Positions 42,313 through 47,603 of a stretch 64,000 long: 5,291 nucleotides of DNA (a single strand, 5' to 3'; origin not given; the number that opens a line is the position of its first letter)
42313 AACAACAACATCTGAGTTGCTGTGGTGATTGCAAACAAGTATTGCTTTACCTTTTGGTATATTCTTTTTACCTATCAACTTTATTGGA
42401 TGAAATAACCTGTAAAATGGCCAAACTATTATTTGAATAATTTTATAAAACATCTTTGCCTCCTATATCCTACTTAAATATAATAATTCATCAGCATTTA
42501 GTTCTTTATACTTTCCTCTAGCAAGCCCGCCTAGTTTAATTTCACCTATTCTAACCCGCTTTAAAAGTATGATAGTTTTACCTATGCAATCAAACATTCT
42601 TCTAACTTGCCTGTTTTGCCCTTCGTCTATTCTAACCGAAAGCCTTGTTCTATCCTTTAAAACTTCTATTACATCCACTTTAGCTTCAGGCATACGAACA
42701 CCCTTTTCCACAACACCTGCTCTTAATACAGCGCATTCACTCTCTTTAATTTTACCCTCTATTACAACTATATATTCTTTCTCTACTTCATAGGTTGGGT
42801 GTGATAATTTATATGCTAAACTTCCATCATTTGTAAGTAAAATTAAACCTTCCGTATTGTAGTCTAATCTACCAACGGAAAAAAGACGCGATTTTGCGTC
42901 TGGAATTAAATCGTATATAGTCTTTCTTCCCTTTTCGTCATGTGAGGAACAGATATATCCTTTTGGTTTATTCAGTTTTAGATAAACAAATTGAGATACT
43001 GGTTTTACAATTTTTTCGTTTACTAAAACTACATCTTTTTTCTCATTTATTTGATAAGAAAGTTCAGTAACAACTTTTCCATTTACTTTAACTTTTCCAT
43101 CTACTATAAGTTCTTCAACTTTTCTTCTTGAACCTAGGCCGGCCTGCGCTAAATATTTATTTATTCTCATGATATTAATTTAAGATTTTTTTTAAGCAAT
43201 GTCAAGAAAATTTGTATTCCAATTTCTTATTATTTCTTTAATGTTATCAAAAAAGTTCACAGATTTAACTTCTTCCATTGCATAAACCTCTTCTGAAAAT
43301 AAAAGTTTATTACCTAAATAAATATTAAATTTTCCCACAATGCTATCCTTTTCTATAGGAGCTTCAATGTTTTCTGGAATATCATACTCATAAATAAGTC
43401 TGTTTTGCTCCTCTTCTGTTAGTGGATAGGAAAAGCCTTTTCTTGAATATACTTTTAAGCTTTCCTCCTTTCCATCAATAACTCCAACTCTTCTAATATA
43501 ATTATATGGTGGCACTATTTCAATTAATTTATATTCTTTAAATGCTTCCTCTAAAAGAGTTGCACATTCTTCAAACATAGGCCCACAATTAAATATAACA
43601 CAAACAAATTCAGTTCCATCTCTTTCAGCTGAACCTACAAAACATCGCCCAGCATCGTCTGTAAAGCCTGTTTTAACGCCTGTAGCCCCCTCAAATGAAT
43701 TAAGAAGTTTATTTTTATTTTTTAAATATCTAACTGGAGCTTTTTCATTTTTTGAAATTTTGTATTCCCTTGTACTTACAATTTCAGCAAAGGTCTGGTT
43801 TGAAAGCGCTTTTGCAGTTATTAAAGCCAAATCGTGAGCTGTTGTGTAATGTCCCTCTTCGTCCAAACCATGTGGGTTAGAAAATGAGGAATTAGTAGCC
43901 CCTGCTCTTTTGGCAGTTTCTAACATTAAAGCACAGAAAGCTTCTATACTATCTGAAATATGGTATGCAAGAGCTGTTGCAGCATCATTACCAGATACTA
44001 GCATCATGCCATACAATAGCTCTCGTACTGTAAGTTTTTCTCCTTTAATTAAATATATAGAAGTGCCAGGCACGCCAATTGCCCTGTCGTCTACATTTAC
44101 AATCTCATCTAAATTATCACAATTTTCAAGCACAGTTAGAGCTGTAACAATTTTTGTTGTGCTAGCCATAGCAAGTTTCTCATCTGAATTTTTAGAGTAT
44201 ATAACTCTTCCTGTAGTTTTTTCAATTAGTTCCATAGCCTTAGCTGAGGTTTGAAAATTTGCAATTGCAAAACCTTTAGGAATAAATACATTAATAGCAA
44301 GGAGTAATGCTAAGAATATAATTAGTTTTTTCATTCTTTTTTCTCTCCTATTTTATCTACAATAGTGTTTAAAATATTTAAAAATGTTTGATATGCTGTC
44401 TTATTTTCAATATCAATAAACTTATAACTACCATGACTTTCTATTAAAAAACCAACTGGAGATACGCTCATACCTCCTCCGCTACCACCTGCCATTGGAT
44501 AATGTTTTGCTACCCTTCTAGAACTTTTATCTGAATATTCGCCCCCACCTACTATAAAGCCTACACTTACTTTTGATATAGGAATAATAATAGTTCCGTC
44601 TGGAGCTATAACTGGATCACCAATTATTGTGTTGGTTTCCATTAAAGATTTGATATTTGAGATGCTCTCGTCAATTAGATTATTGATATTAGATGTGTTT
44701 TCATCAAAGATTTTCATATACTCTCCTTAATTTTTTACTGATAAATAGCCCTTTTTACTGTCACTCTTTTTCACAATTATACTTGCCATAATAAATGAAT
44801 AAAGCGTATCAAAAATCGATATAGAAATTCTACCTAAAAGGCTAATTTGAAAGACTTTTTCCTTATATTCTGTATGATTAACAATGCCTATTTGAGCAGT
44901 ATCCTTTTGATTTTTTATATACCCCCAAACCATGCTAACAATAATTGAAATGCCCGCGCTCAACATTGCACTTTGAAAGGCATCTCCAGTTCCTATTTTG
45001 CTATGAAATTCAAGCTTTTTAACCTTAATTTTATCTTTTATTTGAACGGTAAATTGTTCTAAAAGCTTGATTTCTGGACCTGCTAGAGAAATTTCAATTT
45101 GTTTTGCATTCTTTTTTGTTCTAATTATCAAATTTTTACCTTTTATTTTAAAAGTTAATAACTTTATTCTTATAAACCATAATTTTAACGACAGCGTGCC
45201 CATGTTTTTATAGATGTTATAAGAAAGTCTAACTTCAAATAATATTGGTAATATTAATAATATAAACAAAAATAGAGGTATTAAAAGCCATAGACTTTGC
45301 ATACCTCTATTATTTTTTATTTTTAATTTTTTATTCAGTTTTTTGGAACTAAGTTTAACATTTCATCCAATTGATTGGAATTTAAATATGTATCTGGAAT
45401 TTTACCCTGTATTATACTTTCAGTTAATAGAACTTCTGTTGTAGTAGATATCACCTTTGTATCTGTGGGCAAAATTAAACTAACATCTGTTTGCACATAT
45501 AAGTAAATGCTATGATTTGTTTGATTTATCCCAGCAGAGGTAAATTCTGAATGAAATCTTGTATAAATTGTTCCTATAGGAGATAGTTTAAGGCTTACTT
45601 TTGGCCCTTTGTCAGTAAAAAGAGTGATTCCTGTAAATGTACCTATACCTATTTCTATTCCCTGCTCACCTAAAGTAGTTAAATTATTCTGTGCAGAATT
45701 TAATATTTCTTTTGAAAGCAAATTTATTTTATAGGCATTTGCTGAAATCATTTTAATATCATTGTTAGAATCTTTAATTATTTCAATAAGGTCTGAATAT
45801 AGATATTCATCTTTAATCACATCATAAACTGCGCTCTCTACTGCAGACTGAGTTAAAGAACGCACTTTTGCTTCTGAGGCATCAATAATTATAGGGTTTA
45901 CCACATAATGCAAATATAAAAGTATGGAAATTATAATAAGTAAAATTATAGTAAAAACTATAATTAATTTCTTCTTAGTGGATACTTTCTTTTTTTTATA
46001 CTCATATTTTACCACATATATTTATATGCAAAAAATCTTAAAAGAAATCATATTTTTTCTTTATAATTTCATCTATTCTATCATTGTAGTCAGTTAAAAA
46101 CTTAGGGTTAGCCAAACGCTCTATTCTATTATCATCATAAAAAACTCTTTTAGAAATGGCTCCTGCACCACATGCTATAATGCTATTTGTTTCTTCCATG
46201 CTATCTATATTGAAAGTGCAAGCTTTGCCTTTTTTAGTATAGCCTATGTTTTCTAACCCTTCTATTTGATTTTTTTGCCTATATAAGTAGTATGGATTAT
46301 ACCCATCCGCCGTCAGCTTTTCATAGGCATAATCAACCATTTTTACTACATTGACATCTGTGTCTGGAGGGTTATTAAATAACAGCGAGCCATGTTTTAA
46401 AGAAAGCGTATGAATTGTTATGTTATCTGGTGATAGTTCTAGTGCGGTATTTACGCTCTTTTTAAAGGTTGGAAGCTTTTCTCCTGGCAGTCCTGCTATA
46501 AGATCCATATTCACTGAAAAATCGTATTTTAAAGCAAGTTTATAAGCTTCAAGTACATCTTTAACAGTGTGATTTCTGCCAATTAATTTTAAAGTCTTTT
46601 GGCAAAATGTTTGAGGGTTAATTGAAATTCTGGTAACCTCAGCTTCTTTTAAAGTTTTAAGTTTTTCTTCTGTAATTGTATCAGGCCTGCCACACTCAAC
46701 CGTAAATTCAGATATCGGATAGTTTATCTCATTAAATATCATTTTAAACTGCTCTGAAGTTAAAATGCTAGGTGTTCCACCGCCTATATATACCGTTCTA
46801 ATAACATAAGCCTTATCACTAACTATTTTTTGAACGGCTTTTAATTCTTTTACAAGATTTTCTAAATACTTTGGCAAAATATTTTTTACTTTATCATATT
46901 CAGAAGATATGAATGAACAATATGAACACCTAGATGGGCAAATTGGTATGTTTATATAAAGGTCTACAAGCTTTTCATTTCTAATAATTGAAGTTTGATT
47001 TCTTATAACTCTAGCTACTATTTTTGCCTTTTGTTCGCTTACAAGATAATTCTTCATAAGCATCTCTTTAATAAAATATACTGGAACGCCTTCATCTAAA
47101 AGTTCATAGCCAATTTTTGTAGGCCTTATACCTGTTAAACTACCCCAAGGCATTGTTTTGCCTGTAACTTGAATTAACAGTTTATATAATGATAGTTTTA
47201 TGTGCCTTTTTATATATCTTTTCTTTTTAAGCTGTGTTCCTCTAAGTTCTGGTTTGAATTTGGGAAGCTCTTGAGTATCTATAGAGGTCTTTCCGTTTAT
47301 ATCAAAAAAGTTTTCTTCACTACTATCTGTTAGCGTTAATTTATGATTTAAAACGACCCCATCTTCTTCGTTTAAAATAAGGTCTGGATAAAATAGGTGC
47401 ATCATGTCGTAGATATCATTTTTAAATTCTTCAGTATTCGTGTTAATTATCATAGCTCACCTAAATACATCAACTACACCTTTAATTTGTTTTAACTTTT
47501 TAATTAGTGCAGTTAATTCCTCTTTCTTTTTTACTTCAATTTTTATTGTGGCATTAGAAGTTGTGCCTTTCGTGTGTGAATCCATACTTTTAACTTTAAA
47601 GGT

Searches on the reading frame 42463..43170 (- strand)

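Call 28: search_protein_families(library=pfam, proteins=[window:42463-43170:-], max_evalue=0.0001)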
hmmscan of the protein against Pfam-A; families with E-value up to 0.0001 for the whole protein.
window:42463-43170:- (235 aa): 2 families
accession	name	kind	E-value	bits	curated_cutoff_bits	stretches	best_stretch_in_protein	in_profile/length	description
PF00849.27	PseudoU_synth_2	-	9.8e-25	88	26.8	1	63-193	2-150/152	RNA pseudouridylate synthase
PF01479.30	S4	-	2.3e-14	53.3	22.8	1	1-43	1-44/48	S4 domain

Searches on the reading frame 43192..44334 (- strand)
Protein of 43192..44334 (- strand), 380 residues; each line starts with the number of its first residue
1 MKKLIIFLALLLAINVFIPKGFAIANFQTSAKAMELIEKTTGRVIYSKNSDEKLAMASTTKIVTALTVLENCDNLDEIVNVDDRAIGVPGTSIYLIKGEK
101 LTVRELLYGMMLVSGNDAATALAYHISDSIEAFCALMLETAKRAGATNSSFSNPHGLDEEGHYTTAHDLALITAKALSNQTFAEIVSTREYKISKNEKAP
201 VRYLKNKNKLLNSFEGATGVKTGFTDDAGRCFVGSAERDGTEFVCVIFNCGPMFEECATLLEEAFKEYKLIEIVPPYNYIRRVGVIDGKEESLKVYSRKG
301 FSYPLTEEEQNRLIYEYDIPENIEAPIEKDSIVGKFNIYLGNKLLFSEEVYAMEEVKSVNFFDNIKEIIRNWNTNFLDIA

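Call 28: search_protein_families(library=pfam, proteins=[window:43192-44334:-], max_evalue=0.0001)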
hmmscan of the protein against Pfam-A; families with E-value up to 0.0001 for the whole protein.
window:43192-44334:- (380 aa): 3 families
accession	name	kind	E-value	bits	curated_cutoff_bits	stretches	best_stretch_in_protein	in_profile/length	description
PF00768.25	Peptidase_S11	-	3.9e-53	180.8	27.6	1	27-249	8-236/239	D-alanyl-D-alanine carboxypeptidase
PF07943.18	PBP5_C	-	1.8e-13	50.9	21.2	1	280-357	13-90/91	Penicillin-binding protein 5, C-terminal domain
PF13354.11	Beta-lactamase2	-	3.9e-10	39.9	22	1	40-175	8-145/214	Beta-lactamase enzyme family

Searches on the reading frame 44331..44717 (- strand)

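Call 28: search_protein_families(library=pfam, proteins=[window:44331-44717:-], max_evalue=0.0001)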
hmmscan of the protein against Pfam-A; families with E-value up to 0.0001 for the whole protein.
window:44331-44717:- (128 aa): 1 family
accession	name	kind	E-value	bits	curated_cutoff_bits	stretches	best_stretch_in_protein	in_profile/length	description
PF09579.15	Spore_YtfJ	-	1.5e-20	73.7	25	1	38-118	3-78/81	Sporulation protein YtfJ (Spore_YtfJ)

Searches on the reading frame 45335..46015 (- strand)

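Call 28: search_protein_families(library=pfam, proteins=[window:45335-46015:-], max_evalue=0.0001)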
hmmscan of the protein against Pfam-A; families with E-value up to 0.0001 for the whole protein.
window:45335-46015:- (226 aa): 1 family
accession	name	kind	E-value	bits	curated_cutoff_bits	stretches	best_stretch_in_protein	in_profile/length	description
PF09560.15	Spore_YunB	-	2.4e-28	98.5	25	1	120-209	2-91/91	Sporulation protein YunB (Spo_YunB)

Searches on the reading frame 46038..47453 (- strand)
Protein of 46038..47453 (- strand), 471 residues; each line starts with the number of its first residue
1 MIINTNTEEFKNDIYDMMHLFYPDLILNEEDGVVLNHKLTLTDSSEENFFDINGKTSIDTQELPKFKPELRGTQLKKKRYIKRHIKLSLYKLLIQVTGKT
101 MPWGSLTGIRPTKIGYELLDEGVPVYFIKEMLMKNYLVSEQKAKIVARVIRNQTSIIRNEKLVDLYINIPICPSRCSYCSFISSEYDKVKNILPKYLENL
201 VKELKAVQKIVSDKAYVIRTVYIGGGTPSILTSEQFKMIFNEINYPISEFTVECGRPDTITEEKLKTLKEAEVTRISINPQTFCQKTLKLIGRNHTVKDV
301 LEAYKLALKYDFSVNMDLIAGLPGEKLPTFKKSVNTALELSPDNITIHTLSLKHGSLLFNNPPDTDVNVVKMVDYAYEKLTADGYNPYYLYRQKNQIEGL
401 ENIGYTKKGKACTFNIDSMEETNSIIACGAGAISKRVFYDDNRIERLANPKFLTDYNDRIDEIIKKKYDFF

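Call 29: search_protein_families(library=pfam, proteins=[window:46038-47453:-], max_evalue=0.0001)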
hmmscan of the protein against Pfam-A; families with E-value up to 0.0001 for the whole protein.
window:46038-47453:- (471 aa): 1 family
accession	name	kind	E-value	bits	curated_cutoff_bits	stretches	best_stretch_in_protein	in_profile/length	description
PF04055.27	Radical_SAM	-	5.6e-25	88.9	29.5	1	169-334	4-163/166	Radical SAM superfamily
